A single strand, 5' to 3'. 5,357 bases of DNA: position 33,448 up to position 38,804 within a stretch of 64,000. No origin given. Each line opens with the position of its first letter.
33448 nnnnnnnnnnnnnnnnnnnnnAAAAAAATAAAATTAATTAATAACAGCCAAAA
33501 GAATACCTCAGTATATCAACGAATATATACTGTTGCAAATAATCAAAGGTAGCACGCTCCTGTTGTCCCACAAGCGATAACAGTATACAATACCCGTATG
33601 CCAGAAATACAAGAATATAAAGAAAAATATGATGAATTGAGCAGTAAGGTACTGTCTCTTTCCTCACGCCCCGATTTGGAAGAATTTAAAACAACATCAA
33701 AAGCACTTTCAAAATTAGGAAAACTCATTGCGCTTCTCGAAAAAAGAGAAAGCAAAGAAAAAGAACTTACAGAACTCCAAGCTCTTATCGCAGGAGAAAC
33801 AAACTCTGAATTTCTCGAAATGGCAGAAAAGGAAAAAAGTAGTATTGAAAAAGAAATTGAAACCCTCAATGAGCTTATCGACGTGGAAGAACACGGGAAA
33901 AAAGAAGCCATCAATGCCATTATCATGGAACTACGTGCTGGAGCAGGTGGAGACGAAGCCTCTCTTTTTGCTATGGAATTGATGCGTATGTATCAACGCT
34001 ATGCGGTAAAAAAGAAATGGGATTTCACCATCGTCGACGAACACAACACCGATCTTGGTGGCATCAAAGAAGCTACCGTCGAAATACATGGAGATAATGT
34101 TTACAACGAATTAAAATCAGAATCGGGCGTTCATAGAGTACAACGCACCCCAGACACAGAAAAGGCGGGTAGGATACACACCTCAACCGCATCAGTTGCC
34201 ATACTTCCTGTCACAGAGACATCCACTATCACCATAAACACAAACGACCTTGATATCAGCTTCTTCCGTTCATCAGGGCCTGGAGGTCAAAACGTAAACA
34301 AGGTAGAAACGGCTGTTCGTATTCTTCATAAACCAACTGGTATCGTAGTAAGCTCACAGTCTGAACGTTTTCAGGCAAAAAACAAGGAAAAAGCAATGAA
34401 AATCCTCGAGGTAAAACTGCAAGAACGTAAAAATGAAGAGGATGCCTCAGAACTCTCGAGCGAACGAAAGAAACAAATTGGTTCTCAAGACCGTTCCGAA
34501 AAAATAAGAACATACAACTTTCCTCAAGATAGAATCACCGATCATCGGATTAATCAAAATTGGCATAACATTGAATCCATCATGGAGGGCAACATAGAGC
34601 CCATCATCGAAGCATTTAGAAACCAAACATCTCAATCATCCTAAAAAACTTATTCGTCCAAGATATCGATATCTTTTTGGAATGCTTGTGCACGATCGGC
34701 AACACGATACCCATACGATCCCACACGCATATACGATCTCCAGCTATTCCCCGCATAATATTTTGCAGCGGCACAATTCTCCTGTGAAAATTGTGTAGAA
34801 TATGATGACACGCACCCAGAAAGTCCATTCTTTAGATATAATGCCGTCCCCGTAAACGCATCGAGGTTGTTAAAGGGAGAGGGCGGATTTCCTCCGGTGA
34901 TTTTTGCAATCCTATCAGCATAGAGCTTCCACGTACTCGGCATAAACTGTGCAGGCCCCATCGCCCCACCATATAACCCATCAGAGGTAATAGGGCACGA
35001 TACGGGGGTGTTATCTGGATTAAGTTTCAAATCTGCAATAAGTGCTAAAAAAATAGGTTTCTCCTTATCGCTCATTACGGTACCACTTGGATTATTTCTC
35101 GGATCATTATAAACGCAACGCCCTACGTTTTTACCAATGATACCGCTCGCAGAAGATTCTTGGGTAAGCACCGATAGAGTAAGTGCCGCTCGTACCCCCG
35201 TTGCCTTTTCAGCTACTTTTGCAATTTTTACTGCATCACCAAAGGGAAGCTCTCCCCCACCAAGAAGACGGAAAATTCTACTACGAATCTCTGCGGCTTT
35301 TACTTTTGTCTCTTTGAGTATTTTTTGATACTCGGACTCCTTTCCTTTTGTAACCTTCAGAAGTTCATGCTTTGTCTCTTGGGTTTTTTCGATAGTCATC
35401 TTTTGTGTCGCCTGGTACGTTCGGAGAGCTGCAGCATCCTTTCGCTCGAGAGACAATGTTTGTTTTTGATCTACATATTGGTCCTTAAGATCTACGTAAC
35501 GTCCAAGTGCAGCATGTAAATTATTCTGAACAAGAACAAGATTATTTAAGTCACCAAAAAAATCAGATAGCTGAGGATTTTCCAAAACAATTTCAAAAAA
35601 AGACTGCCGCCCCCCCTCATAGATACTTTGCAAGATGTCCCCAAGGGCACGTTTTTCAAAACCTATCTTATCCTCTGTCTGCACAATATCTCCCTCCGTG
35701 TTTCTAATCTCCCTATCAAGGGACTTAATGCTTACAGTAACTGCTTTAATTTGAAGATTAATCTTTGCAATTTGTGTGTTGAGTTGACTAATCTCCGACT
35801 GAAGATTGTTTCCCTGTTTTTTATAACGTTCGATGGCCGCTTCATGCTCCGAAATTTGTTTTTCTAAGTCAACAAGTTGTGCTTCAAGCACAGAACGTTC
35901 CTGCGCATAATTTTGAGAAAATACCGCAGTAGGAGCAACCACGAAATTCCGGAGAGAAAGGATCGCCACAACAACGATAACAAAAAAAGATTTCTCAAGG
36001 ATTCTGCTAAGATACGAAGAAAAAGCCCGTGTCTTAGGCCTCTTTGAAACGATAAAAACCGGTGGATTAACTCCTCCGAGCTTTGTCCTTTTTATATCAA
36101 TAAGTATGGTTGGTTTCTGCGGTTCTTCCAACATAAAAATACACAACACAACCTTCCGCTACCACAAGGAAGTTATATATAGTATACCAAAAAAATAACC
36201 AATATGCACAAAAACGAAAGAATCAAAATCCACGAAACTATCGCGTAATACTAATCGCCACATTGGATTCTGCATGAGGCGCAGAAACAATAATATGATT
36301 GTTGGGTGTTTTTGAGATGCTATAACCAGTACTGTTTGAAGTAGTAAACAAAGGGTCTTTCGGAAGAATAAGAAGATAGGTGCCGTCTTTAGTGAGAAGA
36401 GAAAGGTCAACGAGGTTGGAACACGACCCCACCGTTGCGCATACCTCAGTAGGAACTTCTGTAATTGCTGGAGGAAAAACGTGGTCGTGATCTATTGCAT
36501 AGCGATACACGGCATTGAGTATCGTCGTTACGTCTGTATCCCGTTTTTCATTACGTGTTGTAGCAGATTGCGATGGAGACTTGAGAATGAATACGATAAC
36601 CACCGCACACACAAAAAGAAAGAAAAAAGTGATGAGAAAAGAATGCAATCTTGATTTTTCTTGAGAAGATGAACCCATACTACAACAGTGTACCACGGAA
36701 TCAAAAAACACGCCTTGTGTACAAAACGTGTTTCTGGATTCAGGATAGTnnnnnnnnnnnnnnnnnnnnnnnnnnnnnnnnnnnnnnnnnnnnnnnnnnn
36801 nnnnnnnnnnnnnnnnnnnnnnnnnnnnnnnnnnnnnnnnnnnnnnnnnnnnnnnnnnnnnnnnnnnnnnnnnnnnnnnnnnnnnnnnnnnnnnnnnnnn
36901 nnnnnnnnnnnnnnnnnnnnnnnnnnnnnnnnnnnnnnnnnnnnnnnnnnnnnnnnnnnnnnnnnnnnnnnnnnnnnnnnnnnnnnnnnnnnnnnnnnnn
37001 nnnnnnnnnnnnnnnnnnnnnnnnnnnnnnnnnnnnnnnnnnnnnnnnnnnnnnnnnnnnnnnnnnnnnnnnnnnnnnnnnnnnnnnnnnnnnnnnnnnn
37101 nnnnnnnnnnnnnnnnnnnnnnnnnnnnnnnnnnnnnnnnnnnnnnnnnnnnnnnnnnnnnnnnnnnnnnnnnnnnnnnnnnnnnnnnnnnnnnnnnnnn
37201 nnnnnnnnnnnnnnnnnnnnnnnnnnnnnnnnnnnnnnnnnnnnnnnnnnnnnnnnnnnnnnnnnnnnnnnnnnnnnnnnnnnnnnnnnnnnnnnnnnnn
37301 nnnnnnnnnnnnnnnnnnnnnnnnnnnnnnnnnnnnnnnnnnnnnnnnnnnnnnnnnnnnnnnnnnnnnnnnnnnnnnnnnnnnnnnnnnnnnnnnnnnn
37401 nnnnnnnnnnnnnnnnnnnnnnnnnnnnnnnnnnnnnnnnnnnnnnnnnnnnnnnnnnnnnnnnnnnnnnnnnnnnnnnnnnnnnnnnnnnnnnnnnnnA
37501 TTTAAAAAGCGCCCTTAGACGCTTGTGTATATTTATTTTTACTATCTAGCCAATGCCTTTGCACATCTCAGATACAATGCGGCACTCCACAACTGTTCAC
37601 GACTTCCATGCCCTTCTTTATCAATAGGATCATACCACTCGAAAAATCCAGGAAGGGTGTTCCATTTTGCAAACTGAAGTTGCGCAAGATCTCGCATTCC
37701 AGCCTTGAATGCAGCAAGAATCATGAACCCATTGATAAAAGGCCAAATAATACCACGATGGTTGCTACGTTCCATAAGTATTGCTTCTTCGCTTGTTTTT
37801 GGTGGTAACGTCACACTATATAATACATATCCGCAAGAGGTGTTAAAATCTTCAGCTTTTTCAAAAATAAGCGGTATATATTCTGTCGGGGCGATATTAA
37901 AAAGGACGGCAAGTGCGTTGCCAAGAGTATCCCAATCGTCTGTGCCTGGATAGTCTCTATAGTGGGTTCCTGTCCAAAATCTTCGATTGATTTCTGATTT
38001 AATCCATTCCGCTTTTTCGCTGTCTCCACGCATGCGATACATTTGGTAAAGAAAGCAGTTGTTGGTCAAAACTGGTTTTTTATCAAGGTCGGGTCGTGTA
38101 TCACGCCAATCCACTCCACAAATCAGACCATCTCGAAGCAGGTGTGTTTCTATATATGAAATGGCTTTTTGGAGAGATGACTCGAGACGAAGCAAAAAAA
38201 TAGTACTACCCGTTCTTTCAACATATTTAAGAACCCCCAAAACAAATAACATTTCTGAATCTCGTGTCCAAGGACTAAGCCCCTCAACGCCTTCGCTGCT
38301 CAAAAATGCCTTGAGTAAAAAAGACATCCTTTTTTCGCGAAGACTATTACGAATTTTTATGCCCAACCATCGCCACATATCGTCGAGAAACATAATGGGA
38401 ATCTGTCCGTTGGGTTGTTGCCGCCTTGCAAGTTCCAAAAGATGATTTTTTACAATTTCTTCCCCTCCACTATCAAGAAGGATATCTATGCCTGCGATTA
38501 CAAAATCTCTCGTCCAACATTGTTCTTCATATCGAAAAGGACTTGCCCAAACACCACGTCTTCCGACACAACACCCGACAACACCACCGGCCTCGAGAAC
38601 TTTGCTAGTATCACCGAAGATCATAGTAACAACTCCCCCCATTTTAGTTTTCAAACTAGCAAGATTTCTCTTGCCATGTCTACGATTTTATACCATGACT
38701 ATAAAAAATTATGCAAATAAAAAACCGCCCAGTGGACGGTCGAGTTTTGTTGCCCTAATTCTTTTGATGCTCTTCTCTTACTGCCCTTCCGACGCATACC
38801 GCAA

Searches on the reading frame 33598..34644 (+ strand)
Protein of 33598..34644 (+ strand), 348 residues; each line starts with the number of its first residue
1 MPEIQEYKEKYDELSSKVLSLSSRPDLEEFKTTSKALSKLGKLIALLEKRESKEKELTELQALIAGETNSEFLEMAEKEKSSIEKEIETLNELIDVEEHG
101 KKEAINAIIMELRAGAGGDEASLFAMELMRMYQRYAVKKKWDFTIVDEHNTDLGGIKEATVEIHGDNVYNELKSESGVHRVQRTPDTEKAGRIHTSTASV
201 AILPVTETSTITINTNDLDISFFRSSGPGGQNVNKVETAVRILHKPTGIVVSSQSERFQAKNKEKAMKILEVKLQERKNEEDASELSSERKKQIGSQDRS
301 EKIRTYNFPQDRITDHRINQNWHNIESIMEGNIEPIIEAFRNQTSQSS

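Call 89: search_protein_families(library=pfam, proteins=[window:33598-34644:+], max_evalue=0.001)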
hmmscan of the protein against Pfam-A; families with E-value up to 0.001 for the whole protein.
window:33598-34644:+ (348 aa): 2 families
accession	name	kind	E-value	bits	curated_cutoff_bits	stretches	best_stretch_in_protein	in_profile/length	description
PF03462.23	PCRF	-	1.5e-54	185.2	24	1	8-200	2-194/194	PCRF domain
PF00472.26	RF-1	-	2.5e-40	137.5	35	1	209-317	3-116/116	RF-1 domain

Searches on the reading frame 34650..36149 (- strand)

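Call 18: search_protein_families(library=pfam, proteins=[window:34650-36149:-], max_evalue=0.001)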
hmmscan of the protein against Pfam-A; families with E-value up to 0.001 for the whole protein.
window:34650-36149:- (499 aa): 5 families
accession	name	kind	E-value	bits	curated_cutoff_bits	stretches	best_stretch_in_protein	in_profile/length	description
PF12329.13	TMF_DNA_bd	-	0.00015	22.1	35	1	94-161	2-69/74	TATA element modulatory factor 1 DNA binding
PF05667.16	CCDC22_CC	-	0.00016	21.4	39.2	1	82-169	185-270/477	CCDC22 protein coiled-coil region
PF13166.12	AAA_13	-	0.00039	19.7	36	1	65-144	398-477/713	AAA domain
PF15619.11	Lebercilin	-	0.00092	19.3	34.3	0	94-162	36-104/193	Ciliary protein causing Leber congenital amaurosis disease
PF13406.11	SLT_2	-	0.00096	18.9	24.3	0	390-441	149-198/292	Transglycosylase SLT domain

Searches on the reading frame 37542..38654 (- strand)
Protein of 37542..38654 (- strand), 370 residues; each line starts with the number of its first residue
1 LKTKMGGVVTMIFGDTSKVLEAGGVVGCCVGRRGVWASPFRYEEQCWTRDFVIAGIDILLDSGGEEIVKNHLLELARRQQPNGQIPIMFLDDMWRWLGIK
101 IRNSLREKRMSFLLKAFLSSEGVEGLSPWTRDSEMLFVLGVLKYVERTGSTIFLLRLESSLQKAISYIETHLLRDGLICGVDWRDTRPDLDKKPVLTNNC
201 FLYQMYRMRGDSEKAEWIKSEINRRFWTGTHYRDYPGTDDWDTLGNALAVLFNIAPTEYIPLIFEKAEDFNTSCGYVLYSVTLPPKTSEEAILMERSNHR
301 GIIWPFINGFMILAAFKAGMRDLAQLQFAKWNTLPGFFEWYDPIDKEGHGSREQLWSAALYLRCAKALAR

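Call 89: search_protein_families(library=pfam, proteins=[window:37542-38654:-], max_evalue=0.001)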
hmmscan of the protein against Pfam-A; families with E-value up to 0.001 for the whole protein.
window:37542-38654:- (370 aa): 2 families
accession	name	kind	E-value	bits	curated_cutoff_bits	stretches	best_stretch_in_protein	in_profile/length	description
PF22422.2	MGH1-like_GH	-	7.6e-07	29.5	27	1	289-357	282-356/356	Mannosylglycerate hydrolase MGH1-like glycoside hydrolase domain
PF12899.13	Glyco_hydro_100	-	0.00027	20.2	23.6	0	37-152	27-135/435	Alkaline and neutral invertase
